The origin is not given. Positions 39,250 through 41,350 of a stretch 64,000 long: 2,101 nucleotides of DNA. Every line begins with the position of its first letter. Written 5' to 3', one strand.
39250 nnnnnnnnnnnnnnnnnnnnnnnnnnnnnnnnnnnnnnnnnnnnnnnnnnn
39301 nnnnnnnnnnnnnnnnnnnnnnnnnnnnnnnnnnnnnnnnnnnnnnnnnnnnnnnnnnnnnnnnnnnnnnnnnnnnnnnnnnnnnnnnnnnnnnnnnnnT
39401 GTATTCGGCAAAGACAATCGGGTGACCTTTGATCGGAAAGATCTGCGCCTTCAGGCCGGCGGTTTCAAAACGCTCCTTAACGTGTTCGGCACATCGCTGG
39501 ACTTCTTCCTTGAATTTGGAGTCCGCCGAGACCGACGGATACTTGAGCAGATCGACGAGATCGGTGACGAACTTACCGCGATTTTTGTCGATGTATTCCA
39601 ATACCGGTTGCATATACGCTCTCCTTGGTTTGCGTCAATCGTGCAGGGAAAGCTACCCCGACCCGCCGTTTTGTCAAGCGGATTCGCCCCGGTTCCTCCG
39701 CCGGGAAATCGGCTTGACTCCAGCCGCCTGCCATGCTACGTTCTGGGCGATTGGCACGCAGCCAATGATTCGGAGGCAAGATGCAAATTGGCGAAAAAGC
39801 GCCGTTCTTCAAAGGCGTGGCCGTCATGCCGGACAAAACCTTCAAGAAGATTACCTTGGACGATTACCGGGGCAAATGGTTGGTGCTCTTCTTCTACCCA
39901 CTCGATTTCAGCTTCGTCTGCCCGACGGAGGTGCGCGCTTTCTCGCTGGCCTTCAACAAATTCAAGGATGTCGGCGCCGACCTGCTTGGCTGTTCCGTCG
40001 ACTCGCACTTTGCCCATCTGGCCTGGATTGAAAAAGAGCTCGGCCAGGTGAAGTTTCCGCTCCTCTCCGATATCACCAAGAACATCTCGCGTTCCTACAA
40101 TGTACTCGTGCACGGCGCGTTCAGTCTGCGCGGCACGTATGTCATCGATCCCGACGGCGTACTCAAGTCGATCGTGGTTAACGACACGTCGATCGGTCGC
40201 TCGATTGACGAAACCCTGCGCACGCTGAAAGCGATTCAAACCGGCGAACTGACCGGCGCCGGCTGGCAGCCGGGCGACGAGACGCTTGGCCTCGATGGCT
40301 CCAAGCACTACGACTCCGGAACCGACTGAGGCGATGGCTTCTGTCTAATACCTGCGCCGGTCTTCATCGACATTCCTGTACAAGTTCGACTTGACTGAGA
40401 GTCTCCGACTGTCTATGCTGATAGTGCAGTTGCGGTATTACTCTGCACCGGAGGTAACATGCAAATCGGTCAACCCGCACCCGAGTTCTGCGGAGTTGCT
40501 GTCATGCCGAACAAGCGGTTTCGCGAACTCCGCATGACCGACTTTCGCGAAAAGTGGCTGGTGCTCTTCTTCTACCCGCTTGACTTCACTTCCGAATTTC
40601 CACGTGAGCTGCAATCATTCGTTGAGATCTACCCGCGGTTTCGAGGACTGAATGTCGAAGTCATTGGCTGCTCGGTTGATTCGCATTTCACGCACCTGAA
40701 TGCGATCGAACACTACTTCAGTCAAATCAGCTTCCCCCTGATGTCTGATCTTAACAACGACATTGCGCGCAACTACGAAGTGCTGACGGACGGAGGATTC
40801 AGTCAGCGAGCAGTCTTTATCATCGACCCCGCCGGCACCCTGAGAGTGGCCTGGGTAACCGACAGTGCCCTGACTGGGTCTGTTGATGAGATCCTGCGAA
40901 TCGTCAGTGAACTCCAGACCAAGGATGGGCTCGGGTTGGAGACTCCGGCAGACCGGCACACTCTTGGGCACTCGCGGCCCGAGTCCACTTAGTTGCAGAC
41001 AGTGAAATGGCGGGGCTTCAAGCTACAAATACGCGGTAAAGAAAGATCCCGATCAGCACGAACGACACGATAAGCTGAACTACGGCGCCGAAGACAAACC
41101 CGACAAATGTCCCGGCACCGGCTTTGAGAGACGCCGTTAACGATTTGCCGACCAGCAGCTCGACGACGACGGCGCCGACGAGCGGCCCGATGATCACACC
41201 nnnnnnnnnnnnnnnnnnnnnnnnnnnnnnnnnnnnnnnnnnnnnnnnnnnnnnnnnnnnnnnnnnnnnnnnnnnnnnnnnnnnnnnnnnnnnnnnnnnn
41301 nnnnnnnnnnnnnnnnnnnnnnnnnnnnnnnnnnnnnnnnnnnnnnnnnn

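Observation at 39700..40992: Tandem peroxiredoxin duplication in which the second copy has lost the peroxidatic cysteine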

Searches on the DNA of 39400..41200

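Call 58: search_rna_families(source=window, start=39400, end=41200, threshold=evalue, max_evalue=1)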
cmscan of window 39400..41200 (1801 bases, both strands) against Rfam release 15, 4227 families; matches with E-value up to 1: 0.
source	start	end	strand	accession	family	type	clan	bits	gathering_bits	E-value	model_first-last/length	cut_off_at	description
